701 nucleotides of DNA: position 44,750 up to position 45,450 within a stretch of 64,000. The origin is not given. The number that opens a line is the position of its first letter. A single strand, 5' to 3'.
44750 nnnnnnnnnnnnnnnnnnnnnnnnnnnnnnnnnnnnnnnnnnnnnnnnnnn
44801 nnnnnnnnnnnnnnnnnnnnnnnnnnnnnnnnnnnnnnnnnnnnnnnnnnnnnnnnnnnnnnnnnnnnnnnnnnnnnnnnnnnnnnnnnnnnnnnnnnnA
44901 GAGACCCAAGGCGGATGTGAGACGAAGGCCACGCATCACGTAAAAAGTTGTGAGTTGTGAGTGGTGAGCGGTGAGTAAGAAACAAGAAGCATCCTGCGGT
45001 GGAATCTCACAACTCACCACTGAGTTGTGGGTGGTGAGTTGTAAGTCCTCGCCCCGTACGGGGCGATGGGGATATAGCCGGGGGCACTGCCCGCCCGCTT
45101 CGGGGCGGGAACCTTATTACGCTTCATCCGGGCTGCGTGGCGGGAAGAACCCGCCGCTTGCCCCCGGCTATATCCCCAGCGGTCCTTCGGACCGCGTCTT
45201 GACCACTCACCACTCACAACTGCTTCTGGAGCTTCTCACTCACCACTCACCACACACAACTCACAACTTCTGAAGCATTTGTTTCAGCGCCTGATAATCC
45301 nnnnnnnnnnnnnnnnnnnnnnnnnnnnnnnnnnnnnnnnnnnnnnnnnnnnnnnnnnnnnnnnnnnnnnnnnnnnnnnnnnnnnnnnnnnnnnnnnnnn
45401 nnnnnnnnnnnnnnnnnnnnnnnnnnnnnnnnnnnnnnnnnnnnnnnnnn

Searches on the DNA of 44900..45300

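Call 79: search_rna_families(source=window, start=44900, end=45300, threshold=evalue, max_evalue=1)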
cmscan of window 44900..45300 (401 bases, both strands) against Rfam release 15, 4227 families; matches with E-value up to 1: 1.
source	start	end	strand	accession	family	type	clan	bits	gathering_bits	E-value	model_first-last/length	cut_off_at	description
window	45052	45172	+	RF02794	Pab19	Gene; snRNA; snoRNA; HACA-box;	-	19.8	55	0.59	1-102/102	no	Pab19 RNA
